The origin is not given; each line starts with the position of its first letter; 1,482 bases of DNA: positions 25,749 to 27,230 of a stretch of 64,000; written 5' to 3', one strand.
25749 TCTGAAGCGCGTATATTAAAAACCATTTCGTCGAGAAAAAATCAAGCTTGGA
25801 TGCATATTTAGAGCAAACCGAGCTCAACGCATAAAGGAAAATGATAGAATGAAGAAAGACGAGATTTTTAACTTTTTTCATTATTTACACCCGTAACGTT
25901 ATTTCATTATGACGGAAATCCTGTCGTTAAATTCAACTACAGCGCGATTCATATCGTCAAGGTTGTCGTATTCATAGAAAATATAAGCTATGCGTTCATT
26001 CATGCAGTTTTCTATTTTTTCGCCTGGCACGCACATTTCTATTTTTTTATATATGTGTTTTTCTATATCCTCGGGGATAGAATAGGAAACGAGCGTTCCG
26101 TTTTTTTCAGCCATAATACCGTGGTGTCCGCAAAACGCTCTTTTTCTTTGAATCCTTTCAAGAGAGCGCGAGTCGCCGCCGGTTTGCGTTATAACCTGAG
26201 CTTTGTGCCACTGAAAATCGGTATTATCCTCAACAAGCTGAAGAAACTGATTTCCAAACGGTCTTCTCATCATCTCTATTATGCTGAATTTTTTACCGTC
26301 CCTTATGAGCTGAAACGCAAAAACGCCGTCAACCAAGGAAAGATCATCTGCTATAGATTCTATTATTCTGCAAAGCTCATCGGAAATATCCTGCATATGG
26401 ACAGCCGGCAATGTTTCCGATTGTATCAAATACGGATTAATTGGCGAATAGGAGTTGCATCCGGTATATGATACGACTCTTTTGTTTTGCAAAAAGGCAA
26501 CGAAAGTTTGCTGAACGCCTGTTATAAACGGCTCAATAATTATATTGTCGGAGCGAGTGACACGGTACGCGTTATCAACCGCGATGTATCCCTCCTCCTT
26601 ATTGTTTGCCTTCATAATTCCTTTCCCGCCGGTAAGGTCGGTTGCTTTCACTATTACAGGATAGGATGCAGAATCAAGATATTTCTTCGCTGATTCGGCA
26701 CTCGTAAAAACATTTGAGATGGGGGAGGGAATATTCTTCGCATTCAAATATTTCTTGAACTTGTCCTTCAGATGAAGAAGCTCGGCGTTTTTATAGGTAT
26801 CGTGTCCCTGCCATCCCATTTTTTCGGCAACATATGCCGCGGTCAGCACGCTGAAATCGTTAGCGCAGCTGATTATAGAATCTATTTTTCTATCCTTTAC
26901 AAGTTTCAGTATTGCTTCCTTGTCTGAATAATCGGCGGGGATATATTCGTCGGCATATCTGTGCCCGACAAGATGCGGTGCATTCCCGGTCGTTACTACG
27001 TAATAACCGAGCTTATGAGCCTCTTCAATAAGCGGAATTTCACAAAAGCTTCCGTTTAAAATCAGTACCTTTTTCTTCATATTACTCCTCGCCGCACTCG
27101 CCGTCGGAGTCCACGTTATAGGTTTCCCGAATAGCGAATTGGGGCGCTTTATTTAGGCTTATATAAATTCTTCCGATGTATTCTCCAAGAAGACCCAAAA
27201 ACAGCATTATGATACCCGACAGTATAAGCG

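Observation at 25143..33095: Arn-like seven-gene operon in a Gram-positive spore former: candidate undescribed lipid-linked amino-sugar surface-modification system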

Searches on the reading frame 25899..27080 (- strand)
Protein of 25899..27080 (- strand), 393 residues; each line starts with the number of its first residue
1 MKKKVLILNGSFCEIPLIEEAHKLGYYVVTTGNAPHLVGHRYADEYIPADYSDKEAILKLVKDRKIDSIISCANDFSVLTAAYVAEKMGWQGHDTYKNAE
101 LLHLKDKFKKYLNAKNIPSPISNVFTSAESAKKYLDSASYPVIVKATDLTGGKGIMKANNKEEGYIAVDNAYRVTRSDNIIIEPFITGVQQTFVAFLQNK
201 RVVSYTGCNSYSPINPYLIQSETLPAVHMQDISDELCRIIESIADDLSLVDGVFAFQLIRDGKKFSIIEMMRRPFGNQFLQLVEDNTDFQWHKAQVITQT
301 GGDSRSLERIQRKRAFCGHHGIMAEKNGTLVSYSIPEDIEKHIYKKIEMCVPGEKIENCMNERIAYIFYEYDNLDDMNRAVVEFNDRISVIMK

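Call 3: search_protein_families(library=pfam, proteins=[window:25899-27080:-], max_evalue=0.01)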
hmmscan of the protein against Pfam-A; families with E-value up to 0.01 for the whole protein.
window:25899-27080:- (393 aa): 7 families
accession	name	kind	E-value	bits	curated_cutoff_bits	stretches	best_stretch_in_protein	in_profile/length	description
PF01071.24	GARS_A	-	5.5e-14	52.9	27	1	108-211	6-114/194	Phosphoribosylglycinamide synthetase, ATP-grasp (A) domain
PF02786.22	CPSase_L_D2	-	6.1e-08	32.9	19.8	1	106-200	3-103/211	Carbamoyl-phosphate synthase L chain, ATP binding domain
PF02222.28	ATP-grasp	-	2.1e-05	24.7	27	1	112-274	3-163/179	ATP-grasp domain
PF02655.19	ATP-grasp_3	-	7.4e-05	23.3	23.2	1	106-274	3-157/160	ATP-grasp domain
PF07478.18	Dala_Dala_lig_C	-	7.8e-05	22.7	24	1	129-201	26-95/204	D-ala D-ala ligase C-terminus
PF18130.6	ATPgrasp_N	-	0.001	20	27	1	19-89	2-78/81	ATP-grasp N-terminal domain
PF08443.16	RimK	-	0.0091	16.1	21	0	107-191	4-87/188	RimK-like ATP-grasp domain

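Call 4: search_protein_families(library=ncbifam, proteins=[window:25899-27080:-], max_evalue=0.01)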
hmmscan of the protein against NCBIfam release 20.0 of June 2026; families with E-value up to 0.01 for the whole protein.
window:25899-27080:- (393 aa): 41 families (the best 25 are shown)
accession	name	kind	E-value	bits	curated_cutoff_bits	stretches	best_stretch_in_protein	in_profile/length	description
TIGR00877.1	purD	equivalog_domain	5.8e-17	61.6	288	1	44-211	43-216/425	phosphoribosylamine--glycine ligase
NF002563.0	PRK02186.1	subfamily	1.1e-11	43.7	625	1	40-390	44-394/890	argininosuccinate lyase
TIGR01369.1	CPSaseII_lrg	equivalog_domain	2.6e-10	38.6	1027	1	55-273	619-840/1052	carbamoyl-phosphate synthase (glutamine-hydrolyzing) large subunit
NF003671.0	PRK05294.1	equivalog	1.2e-08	33.1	599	1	105-206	667-768/1058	carbamoyl-phosphate synthase large subunit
NF004675.0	PRK06019.1-1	equivalog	2e-08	33.4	375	1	20-294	27-295/375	5-(carboxyamino)imidazole ribonucleotide synthase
NF053643.1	Ddl_archaea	equivalog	1.2e-07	31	500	1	98-282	100-280/367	putative pseudomurein biosynthesis ATP-grasp protein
TIGR02144.1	LysX_arch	equivalog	1.5e-07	30.8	275.6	1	68-169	51-152/281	lysine biosynthesis protein LysX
TIGR01161.1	purK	equivalog_domain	1.9e-07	30.7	318.4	1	17-256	14-247/362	5-(carboxyamino)imidazole ribonucleotide synthase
TIGR02068.2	cya_phycin_syn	equivalog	3.2e-07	28.7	850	1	104-190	213-298/862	cyanophycin synthetase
TIGR00768.1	rimK_fam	subfamily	4.8e-07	29.4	143.4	1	102-170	83-153/276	RimK family alpha-L-glutamate ligase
NF010623.0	PRK14016.1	subfamily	8.4e-07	27.5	877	1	105-189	215-298/871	cyanophycin synthetase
NF006766.0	PRK09288.1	equivalog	8.8e-07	28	339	1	3-280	13-291/396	formate-dependent phosphoribosylglycinamide formyltransferase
NF002527.0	PRK01966.1-3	equivalog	1.8e-06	27.4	310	1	105-201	119-215/332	D-alanine--D-alanine ligase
TIGR01142.1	purT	equivalog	2e-06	27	502.15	1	18-286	15-284/380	phosphoribosylglycinamide formyltransferase 2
TIGR01205.1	D_ala_D_alaTIGR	subfamily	8.2e-06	25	245.65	1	105-203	107-207/318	D-alanine--D-alanine ligase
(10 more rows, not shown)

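Call 8: find_homologous_proteins(query=window:25899-27080:-)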
Query window:25899-27080:- (393 aa): 2616 proteins with E <= 0.001 among 4809 candidates; the best 120 are listed.
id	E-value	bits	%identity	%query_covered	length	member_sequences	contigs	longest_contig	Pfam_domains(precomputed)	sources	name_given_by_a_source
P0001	4.8e-248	841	92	100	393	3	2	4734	PF02786.23,PF02655.20,PF01071.25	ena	-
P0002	2.5e-225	766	84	100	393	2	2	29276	PF02786.23,PF01071.25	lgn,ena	-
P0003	5.0e-224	762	84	100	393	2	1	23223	PF02786.23,PF01071.25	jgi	-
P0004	8.9e-220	748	83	99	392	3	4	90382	PF02786.23,PF02655.20,PF01071.25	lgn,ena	-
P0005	3.4e-209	713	78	99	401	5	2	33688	PF02786.23,PF01071.25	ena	-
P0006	2.0e-190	651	72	100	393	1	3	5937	PF02786.23,PF01071.25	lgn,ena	-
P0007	1.7e-183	628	68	100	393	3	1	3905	PF02786.23,PF01071.25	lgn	-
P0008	8.1e-183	626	69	100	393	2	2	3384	PF02786.23,PF01071.25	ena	-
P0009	1.4e-182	625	69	99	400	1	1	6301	PF02786.23,PF02655.20,PF01071.25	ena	-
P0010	5.5e-182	623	69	100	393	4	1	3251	PF02786.23,PF02655.20,PF01071.25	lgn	-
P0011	6.7e-182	623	69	100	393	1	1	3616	PF02786.23,PF02655.20,PF01071.25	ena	-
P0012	7.0e-182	623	69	100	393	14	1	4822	PF02786.23,PF08443.17,PF01071.25,PF07478.19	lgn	-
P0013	1.5e-177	609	67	100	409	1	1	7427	PF02786.23,PF01071.25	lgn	-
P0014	7.0e-176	603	66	99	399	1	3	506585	PF02786.23,PF01071.25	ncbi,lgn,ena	-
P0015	1.1e-173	596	68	96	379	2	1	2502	PF02786.23,PF01071.25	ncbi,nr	ncbi:MAG: hypothetical protein IJY04_04895, partial [Clostridia bacterium]|nr:hypothetical protein [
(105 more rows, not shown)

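Call 9: search_solved_structures(query=window:25899-27080:-, max_evalue=0.01)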
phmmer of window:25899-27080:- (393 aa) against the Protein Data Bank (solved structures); distinct sequences matched with E-value up to 0.01: 18.
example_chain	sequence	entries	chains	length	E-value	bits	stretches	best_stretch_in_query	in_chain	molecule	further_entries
4dim_A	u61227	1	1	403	9.4e-18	67.8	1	3-330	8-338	Phosphoribosylglycinamide synthetase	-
2yrw_A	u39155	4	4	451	1.5e-10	44.1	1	42-203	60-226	Phosphoribosylglycinamide synthetase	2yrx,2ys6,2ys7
2qk4_A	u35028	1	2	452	1.4e-09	40.9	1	18-203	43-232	Trifunctional purine biosynthetic protein adenosine-3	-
5vev_A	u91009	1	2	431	4.9e-09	39.1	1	98-204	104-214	Phosphoribosylamine--glycine ligase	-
2yw2_A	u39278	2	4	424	4.9e-08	35.8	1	85-204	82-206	Phosphoribosylamine--glycine ligase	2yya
3mjf_A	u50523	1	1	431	6.2e-08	35.5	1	100-204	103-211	Phosphoribosylamine--glycine ligase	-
2xcl_A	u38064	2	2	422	6.3e-08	35.5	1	85-203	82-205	PHOSPHORIBOSYLAMINE--GLYCINE LIGASE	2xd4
1gso_A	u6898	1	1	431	1.3e-06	31.1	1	98-204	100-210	PROTEIN (GLYCINAMIDE RIBONUCLEOTIDE SYNTHETASE)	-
3ax6_A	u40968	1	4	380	3e-06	30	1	3-258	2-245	Phosphoribosylaminoimidazole carboxylase, ATPase subunit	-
3lp8_A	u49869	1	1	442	1.3e-05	27.9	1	99-204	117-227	Phosphoribosylamine-glycine ligase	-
2ip4_A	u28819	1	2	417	5.9e-05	25.7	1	109-202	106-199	Phosphoribosylamine--glycine ligase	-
2vpq_A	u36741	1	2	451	0.0013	21.2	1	95-163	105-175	ACETYL-COA CARBOXYLASE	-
7lvo_A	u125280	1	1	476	0.0016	21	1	104-207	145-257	phosphoribosyl-glycinamide (GAR) synthetase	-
7kc7_A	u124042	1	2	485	0.0021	20.6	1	96-174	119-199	2-oxoglutarate carboxylase small subunit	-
1ulz_A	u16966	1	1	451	0.0021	20.6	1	4-174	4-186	pyruvate carboxylase n-terminal domain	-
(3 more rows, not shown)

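Call 11: find_related_loci(query=A1, collection=genome_contigs, flank=10000)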
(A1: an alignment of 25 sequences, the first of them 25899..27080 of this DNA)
Query A1 (393 aa) in genome_contigs; peptide patterns used: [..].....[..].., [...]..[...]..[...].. (x = any residue, [..] = any of these).
182 stretches matched a pattern; 52 encode a relative of the query (tblastn E <= 1e-3); 51 distinct loci.
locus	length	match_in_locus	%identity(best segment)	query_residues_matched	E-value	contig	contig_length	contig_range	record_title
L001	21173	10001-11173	78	3-393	0e+0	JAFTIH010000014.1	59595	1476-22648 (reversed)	MAG: Clostridia bacterium isolate RGIG3844 Roe_deer_Cecum-1__c185962, whole genome shotgun sequence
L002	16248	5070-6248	59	1-393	2e-155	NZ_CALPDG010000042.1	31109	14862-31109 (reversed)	Mediterraneibacter agrestimuris strain DSM 111629 NODE_42_length_31109_cov_20.071700, whole genome shotgun sequence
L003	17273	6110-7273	58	3-390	4e-154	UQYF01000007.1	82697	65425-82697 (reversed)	uncultured Clostridiales bacterium isolate UMGS754 genome assembly, contig: NODE_279_length_82697_cov_8.188609, whole ge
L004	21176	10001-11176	56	3-390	8e-151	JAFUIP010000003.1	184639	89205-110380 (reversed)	MAG: Bacteroidales bacterium isolate RGIG4528 Roe_deer_Rectum-1__c321, whole genome shotgun sequence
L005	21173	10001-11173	56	3-393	3e-144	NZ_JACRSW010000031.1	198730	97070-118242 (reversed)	Jutongia hominis strain BX3 BX3_ctg009, whole genome shotgun sequence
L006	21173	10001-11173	55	3-393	9e-141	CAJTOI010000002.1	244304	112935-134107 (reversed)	MAG TPA_asm: uncultured Roseburia sp. isolate MGBC104949 genome assembly, contig: MGBC104949.2, whole genome shotgun seq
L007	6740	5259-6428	55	1-390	1e-139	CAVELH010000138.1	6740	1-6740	bacterium isolate G02649-L1_cleanbin_000031 genome assembly, contig: Spades_G02649-L1_contig_7718, whole genome shotgun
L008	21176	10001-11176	53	1-392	2e-139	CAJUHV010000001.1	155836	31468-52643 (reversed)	MAG TPA_asm: uncultured Eubacterium sp. isolate MGBC139490 genome assembly, contig: MGBC139490.1, whole genome shotgun s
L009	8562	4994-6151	53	3-388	9e-139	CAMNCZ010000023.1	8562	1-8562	MAG: uncultured Eubacteriaceae bacterium isolate SRR873598_bin.135_metaWRAP_v1.3_MAG genome assembly, contig: NODE.19114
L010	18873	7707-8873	54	2-390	1e-138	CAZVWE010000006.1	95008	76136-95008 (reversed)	MAG TPA_asm: uncultured Eggerthellaceae bacterium isolate SRP287540_co2_257 genome assembly, contig: NODE_108_length_950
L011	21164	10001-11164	54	3-390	4e-138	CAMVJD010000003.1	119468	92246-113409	MAG TPA_asm: uncultured Eubacteriaceae bacterium isolate SRR8387718_bin.21_metaWRAP_v1.3_MAG genome assembly, contig: ER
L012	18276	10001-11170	54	2-390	2e-137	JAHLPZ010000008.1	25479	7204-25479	Eubacterium sp. MSJ-21 M21_ctg008, whole genome shotgun sequence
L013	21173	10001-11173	54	2-392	3e-137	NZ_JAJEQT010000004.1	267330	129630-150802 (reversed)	Coprococcus hominis (ex Arizal et al. 2022) strain CLA-AA-H212 NODE_4_length_267330_cov_38.635551, whole genome shotgun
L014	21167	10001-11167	52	2-390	7e-137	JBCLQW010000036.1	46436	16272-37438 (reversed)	Lachnospiraceae bacterium 47-T17 voucher GPTB0104 scaffold36, whole genome shotgun sequence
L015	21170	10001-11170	54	1-390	6e-135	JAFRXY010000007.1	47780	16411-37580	MAG: Clostridia bacterium isolate RGIG2899 Goat_Omasum.Co__c128919, whole genome shotgun sequence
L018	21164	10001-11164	53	3-390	2e-132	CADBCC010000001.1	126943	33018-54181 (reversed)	MAG: uncultured Ruminococcus sp. isolate RUG13837 genome assembly, contig: RUG13837_asm_1, whole genome shotgun sequence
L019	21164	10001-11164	51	3-390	4e-131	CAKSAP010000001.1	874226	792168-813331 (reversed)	MAG: uncultured Eubacteriales bacterium isolate REFINED_METABAT215_TOP10_CONTIGS_1500_ASSEMBLY_K77_MERGED__Hadza_MoBio_h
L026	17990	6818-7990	48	3-393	1e-127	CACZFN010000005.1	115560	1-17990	MAG: uncultured Ruminococcus sp. isolate RUG12579 genome assembly, contig: RUG12579_asm_5, whole genome shotgun sequence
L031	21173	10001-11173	47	3-393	3e-121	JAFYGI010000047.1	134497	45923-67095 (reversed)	MAG: Bacillota bacterium isolate RGIG7065 Sheep_Rumen.Co__c2866496, whole genome shotgun sequence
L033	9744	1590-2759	53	1-390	2e-137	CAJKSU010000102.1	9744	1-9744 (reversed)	MAG TPA_asm: uncultured Clostridiales bacterium isolate ERR1430441-bin.17 genome assembly, contig: NODE_7005_length_9744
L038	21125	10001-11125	39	2-377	6e-90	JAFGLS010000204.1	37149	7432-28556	MAG: Syntrophaceae bacterium isolate Zod_Metabat.41 k87_11380338, whole genome shotgun sequence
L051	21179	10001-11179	47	1-393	3e-122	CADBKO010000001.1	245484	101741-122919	MAG: Ruminococcaceae bacterium isolate RUG14053 genome assembly, contig: RUG14053_asm_1, whole genome shotgun sequence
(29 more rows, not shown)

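Call 17: search_protein_families(library=pfam, proteins=[L001:5007-6938:+, L019:6929-8821:+, L005:11949-14783:+, L005:6391-7149:+, L005:7163-8119:+, L005:2344-4032:+, L005:4085-5134:+, L001:3090-4373:+, L001:992-3010:+, L019:16012-18582:+], max_evalue=0.01)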
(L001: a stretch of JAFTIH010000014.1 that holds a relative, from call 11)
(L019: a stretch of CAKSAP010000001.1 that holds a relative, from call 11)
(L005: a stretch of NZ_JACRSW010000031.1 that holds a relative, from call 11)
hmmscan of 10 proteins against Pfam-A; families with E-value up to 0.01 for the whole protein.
L001:5007-6938:+ (643 aa): 0 families

L019:6929-8821:+ (630 aa): 1 family
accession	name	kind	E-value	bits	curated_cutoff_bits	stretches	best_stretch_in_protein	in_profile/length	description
PF13231.12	PMT_2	-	0.0063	17.2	26.1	1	290-422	22-154/160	Dolichyl-phosphate-mannose-protein mannosyltransferase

L005:11949-14783:+ (944 aa): 0 families

L005:6391-7149:+ (252 aa): 7 families
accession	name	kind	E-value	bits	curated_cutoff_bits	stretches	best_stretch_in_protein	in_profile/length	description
PF12895.13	ANAPC3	-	5.3e-07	30.3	27.2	1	167-228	21-81/82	Anaphase-promoting complex, cyclosome, subunit 3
PF07719.23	TPR_2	-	1.2e-06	28.6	27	1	205-235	3-33/34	Tetratricopeptide repeat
PF14559.12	TPR_19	-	4e-06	27.5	25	1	183-237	5-59/68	Tetratricopeptide repeat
PF13181.12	TPR_8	-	1.7e-05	25.1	25.7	1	205-235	3-33/34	Tetratricopeptide repeat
PF13174.12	TPR_6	-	0.00042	21.2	26.3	0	209-229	6-26/33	Tetratricopeptide repeat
PF24762.1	TPR_IF140-IFT172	-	0.00071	18.8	26.8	0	169-231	196-253/486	IF140/IFT172 TPR domain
PF00515.34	TPR_1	-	0.0008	19.6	27.8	1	205-233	3-31/34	Tetratricopeptide repeat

L005:7163-8119:+ (318 aa): 1 family
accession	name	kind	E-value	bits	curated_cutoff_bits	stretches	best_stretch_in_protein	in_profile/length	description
PF01757.29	Acyl_transf_3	-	7.4e-22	78.3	31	1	4-300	3-323/326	Acyltransferase domain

L005:2344-4032:+ (562 aa): 0 families

L005:4085-5134:+ (349 aa): 1 family
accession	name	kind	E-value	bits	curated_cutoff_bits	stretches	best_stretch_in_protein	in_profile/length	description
PF01757.29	Acyl_transf_3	-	3.1e-16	59.8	31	1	7-311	5-317/326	Acyltransferase domain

L001:3090-4373:+ (427 aa): 2 families
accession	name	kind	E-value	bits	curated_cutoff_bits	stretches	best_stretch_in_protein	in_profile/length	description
PF00152.25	tRNA-synt_2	-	5.4e-74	249.5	25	1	108-412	3-298/308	tRNA synthetases class II (D, K and N)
PF01336.31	tRNA_anti-codon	-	8.8e-11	42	27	1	14-92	1-74/75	OB-fold nucleic acid binding domain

L001:992-3010:+ (672 aa): 5 families
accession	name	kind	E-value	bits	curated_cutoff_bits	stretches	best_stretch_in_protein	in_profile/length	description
PF00535.33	Glycos_transf_2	-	1.5e-44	152.4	23.3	2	142-257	1-118/168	Glycosyl transferase family 2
PF13641.12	Glyco_tranf_2_3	-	3.1e-23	83.4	27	2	399-623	3-216/230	Glycosyltransferase like family 2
PF10111.15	Glyco_tranf_2_2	-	2.1e-12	47.5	27.3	1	417-510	17-109/276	Glycosyltransferase like family 2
PF13632.12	Glyco_trans_2_3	-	9.2e-06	26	27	1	560-640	66-143/198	Glycosyl transferase family group 2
PF13712.12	Glyco_tranf_2_5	-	4.1e-05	23.8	27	1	430-638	3-208/210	Glycosyltransferase like family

L019:16012-18582:+ (856 aa): 4 families
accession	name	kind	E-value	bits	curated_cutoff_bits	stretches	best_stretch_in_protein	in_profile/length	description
PF00501.34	AMP-binding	-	3.1e-59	201.2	29.9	1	18-392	10-384/384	AMP-binding enzyme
PF01553.26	Acyltransferase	-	1.3e-26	93.4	23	1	663-792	1-131/132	Acyltransferase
PF00550.31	PP-binding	-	3.2e-08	34.1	20.8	1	558-621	3-66/67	Phosphopantetheine attachment site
PF13193.12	AMP-binding_C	-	3.5e-06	28.3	24.5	1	445-522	2-75/76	AMP-binding enzyme C-terminal domain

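Call 32: predict_structure(alignment_id=A1)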
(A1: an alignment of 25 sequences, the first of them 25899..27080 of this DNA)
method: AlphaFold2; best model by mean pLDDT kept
length: 393 residues; sequences in the alignment: 25
mean_pLDDT: 93.0   pTM: 0.90
mean pLDDT of the five models: 93.0, 92.9, 92.7, 92.6, 91.7
residues with pLDDT >= 90: 320; 70-90: 64; 50-70: 9; < 50: 0
segments of 3 or more residues with pLDDT < 50: none
pLDDT, mean of each block of 10 residues (from residue 1): 90 92 97 90 96 95 97 87 98 95 92 96 96 97 87 84 96 88 94 95 96 84 95 98 98 94 93 75 94 95 91 96 93 97 93 90 91 97 95 95
secondary structure, 60 per line:
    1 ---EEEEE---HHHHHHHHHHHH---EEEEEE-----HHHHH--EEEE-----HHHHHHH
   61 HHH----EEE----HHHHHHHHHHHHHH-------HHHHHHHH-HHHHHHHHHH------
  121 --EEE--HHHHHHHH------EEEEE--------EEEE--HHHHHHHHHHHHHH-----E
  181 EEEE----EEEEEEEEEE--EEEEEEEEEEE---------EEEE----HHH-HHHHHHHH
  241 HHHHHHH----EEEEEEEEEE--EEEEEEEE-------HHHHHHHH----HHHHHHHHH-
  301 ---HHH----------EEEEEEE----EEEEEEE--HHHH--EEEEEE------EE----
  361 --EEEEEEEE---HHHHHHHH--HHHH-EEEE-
elements in order: E4-8 H12-23 E27-32 H38-42 E45-48 H54-63 E68-70 H75-88 H96-103 H105-114 E123-125 H128-135 E142-146 E155-158 H161-174 E180-184 E189-198 E201-211 E221-224 H233-247 E252-261 E264-271 H279-286 H291-299 E317-323 E328-334 H337-340 E343-348 E363-370 H374-381 H384-387 E389-392

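Call 36: fold_search(model_id=the predicted structure, library=pdb)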
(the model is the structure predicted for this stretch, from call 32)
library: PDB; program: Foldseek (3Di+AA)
matches with E <= 10: 1964; with E <= 0.001: 610
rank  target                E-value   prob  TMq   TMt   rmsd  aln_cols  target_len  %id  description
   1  4dim                  6.1e-32  1.00  0.73  0.73   6.3       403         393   22  Crystal structure of phosphoribosylglycinamide synthetase from Anaerococcus prevotii (released 2012-02-29)
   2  4wd3_A                2.4e-25  1.00  0.74  0.75   4.8       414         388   15  Crystal structure of an L-amino acid ligase RizA (released 2015-09-09)
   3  3vot_B                3.9e-25  1.00  0.81  0.81   3.6       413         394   17  Crystal structure of L-amino acid ligase from Bacillus licheniformis (released 2012-11-07)
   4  3vot_A                2.5e-24  1.00  0.83  0.79   3.7       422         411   17  Crystal structure of L-amino acid ligase from Bacillus licheniformis (released 2012-11-07)
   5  7kc7_A                2.5e-24  1.00  0.68  0.60   6.2       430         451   20  Biotin Carboxylase domain of Thermophilic 2-Oxoglutarate Carboxylase bound to ADP without Magnesium with disordered ph (released 2021-01-27)
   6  7zz4                  6.0e-24  1.00  0.75  0.65   5.1       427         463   18  Cryo-EM structure of "BC closed" conformation of Lactococcus lactis pyruvate carboxylase with acetyl-CoA (released 2022-10-12)
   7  5vyz_D                7.7e-24  1.00  0.76  0.29   5.1       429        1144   17  Crystal structure of Lactococcus lactis pyruvate carboxylase in complex with cyclic-di-AMP (released 2017-08-16)
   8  5vyz_A                8.7e-24  1.00  0.76  0.29   5.1       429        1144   17  Crystal structure of Lactococcus lactis pyruvate carboxylase in complex with cyclic-di-AMP (released 2017-08-16)
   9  3bg5_C                1.2e-23  1.00  0.76  0.31   5.1       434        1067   16  Crystal Structure of Staphylococcus Aureus Pyruvate Carboxylase (released 2008-02-26)
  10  7kct_A                1.3e-23  1.00  0.74  0.65   5.3       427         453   19  Crystal Structure of the Hydrogenobacter thermophilus 2-Oxoglutarate Carboxylase (OGC) Biotin Carboxylase (BC) Domain  (released 2021-01-27)
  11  3jzi_B                1.3e-23  1.00  0.67  0.61   6.4       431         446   17  Crystal structure of biotin carboxylase from E. Coli in complex with benzimidazole series (released 2009-11-03)
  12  2v58_A                1.3e-23  1.00  0.68  0.61   6.3       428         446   17  CRYSTAL STRUCTURE OF BIOTIN CARBOXYLASE FROM E.COLI IN COMPLEX WITH POTENT INHIBITOR 1 (released 2009-01-13)
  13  7zz3_B                1.7e-23  1.00  0.74  0.31   5.3       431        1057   17  Cryo-EM structure of "BC react" conformation of Lactococcus lactis pyruvate carboxylase with acetyl-CoA (released 2022-10-12)
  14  6ojh                  3.6e-23  1.00  0.66  0.59   6.8       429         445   19  Crystal Structure of Haemophilus Influenzae Biotin Carboxylase Complexed with (R)-7-(3-aminopyrrolidin-1-yl)-6-(naphthal (released 2020-02-12)
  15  2vpq_A                3.8e-23  1.00  0.74  0.66   5.3       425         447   18  Crystal structure of biotin carboxylase from S. aureus complexed with AMPPNP (released 2008-09-09)
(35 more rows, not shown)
